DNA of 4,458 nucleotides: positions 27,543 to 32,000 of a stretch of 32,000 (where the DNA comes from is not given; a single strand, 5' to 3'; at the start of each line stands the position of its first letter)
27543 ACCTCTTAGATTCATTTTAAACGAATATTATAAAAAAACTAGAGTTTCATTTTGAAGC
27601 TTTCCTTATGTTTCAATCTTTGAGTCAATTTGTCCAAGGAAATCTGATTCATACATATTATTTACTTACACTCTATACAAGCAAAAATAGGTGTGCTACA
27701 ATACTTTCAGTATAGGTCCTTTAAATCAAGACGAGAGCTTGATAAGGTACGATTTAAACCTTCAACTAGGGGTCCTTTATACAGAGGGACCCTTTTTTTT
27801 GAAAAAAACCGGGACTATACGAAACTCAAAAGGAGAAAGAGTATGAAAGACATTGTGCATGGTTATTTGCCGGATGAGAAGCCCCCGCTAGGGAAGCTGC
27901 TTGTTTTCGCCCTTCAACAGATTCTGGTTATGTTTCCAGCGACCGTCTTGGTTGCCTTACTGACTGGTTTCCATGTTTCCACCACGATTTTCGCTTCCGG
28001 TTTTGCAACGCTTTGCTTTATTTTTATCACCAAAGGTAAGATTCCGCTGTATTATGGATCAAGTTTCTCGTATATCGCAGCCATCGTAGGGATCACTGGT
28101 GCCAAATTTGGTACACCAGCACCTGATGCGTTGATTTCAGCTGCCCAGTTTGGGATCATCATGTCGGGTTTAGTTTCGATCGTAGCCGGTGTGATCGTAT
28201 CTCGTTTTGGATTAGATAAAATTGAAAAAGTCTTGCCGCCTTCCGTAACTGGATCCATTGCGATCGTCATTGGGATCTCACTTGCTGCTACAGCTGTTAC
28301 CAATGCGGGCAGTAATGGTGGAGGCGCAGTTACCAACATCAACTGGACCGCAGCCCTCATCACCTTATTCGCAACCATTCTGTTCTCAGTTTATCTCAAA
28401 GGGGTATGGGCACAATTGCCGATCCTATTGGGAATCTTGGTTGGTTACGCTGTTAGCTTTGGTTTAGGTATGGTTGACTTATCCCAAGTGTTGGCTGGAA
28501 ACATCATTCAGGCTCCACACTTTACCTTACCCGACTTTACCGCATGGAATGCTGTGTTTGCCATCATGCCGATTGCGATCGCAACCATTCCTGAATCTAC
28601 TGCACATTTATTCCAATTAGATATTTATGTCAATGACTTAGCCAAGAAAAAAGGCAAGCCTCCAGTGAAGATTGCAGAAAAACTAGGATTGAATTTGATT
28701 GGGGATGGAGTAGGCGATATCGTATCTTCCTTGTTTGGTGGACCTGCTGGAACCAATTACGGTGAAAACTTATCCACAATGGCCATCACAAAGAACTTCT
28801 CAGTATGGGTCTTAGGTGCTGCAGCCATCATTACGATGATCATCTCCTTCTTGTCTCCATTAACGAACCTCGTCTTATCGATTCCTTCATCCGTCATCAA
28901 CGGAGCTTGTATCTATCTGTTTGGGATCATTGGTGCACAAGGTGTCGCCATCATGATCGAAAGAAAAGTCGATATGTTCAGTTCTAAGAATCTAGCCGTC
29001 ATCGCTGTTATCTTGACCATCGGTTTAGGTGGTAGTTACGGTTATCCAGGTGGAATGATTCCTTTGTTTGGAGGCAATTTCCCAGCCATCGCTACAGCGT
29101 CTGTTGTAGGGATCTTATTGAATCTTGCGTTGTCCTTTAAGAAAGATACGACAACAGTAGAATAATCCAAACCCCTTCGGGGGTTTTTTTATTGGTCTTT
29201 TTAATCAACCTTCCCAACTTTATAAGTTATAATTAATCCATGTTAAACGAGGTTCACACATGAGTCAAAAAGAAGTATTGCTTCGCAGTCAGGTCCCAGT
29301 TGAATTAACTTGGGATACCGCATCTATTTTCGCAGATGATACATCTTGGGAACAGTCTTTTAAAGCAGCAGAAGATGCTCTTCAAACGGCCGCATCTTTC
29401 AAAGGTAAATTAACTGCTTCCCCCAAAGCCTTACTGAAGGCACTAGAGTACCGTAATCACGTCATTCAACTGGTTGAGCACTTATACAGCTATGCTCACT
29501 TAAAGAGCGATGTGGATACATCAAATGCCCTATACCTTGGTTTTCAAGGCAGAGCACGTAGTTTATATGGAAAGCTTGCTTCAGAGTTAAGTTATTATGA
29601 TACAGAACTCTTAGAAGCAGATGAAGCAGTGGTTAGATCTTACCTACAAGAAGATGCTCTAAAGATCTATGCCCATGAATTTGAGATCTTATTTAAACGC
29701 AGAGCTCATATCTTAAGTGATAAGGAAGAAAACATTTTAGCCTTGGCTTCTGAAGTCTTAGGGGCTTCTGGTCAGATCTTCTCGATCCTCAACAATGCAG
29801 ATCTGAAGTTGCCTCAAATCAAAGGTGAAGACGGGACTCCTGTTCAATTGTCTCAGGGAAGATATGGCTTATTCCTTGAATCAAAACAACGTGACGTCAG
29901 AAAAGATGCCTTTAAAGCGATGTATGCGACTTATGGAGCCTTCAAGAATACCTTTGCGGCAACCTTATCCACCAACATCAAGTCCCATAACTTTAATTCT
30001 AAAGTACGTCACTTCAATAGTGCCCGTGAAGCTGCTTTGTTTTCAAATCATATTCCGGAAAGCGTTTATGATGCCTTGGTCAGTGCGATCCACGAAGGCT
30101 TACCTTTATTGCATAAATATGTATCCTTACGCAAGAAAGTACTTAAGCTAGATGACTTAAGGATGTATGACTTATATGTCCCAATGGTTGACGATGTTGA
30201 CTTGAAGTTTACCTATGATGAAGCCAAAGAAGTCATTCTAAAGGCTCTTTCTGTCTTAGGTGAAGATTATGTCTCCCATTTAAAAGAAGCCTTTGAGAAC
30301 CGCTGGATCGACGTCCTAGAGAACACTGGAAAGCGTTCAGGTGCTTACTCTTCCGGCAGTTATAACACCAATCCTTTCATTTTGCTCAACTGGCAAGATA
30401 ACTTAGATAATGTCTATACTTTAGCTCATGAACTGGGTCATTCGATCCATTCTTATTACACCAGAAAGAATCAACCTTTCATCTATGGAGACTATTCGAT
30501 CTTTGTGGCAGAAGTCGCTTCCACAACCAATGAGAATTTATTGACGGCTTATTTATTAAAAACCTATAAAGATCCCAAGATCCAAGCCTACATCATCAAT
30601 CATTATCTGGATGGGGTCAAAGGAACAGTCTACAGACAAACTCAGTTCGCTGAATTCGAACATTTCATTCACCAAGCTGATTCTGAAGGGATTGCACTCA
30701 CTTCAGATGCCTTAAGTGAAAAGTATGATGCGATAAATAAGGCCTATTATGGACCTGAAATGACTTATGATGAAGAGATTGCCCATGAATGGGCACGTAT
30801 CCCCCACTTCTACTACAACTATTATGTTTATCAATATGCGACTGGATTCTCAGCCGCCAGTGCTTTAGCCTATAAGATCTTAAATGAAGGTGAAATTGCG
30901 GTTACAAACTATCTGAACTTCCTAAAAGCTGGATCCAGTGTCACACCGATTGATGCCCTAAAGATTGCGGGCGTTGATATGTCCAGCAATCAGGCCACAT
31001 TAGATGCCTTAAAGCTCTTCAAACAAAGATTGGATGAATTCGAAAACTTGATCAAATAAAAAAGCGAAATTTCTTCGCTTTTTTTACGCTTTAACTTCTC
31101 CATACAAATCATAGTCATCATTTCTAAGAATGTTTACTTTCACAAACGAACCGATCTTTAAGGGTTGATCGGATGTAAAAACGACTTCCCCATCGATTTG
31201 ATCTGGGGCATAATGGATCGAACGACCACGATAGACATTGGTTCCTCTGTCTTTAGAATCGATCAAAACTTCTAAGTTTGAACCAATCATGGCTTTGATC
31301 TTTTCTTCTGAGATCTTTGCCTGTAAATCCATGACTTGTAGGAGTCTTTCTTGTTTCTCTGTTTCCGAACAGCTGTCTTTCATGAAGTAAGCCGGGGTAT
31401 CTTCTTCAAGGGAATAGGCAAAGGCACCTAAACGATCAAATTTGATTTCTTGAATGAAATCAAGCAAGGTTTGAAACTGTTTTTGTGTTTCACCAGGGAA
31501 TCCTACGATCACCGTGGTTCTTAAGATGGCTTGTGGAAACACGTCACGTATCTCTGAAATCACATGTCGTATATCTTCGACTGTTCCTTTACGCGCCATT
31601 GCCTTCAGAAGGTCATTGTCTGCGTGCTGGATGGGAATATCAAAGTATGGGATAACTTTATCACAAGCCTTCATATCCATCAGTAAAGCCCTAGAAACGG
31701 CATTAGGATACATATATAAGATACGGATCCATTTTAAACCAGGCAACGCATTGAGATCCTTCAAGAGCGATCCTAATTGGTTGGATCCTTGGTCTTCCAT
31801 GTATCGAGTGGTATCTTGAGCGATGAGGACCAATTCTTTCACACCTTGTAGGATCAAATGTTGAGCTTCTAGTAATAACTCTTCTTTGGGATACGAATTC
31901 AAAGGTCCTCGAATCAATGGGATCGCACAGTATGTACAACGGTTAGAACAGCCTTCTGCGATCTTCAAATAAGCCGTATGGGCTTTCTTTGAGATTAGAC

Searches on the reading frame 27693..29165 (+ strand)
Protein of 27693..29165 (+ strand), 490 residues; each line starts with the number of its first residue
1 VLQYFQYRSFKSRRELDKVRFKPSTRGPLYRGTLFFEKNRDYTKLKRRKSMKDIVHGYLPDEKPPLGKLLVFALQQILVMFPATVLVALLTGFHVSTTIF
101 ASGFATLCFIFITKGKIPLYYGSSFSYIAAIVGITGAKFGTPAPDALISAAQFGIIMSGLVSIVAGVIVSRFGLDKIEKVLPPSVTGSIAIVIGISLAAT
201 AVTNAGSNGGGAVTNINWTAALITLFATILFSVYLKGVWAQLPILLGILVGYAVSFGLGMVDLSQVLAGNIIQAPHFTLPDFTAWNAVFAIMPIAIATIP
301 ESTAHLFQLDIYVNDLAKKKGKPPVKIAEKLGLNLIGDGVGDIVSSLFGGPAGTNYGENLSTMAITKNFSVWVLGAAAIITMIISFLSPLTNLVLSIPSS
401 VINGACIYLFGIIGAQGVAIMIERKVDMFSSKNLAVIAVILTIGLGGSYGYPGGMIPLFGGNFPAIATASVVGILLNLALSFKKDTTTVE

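Call 7: search_protein_families(library=pfam, proteins=[window:27693-29165:+], max_evalue=0.001)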
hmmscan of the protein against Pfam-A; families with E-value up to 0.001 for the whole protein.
window:27693-29165:+ (490 aa): 1 family
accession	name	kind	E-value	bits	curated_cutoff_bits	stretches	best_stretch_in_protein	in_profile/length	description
PF00860.26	Xan_ur_permease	-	3.6e-68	230.5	27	1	68-450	2-386/389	Permease family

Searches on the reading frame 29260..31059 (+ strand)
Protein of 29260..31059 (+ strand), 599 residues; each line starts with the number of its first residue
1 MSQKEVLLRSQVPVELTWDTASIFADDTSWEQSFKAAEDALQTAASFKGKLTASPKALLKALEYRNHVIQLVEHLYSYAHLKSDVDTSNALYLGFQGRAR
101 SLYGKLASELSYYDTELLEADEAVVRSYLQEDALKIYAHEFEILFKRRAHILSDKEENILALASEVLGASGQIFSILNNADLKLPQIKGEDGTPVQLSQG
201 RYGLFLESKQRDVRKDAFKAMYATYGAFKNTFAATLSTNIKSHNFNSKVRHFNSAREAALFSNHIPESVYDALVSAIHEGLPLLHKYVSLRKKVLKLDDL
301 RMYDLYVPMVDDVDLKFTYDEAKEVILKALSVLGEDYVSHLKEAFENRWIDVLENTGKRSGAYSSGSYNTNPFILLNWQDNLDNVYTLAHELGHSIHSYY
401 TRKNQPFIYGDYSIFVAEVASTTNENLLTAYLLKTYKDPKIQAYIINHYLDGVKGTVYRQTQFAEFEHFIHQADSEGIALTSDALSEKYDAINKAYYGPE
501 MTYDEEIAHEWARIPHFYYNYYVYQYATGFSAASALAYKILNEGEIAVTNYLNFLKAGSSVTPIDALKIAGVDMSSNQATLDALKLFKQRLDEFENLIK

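Call 7: search_protein_families(library=pfam, proteins=[window:29260-31059:+], max_evalue=0.001)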
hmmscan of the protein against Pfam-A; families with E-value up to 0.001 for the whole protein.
window:29260-31059:+ (599 aa): 2 families
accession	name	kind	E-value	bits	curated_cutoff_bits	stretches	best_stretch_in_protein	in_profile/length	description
PF01432.26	Peptidase_M3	-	1.2e-82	279.2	27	1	205-585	2-456/457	Peptidase family M3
PF08439.15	Peptidase_M3_N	-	3.6e-19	69.2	25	1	116-183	1-69/70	Oligopeptidase F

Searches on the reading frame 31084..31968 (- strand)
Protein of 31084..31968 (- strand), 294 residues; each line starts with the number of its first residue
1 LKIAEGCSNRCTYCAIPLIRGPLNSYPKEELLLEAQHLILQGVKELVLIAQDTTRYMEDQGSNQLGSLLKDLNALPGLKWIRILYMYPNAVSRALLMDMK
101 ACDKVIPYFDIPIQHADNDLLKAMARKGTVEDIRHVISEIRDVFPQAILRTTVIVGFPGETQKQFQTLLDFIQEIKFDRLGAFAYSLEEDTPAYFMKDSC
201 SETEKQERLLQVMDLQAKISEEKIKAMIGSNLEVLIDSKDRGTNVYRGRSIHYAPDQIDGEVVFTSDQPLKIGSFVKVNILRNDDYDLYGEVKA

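Call 7: search_protein_families(library=pfam, proteins=[window:31084-31968:-], max_evalue=0.001)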
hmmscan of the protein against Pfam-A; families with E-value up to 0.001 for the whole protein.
window:31084-31968:- (294 aa): 2 families
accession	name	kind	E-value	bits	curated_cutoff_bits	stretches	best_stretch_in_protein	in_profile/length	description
PF04055.27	Radical_SAM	-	1.7e-20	74.3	29.5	1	2-172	2-166/166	Radical SAM superfamily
PF18693.7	TRAM_2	-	4.2e-16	59.3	27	1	228-292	1-62/63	TRAM domain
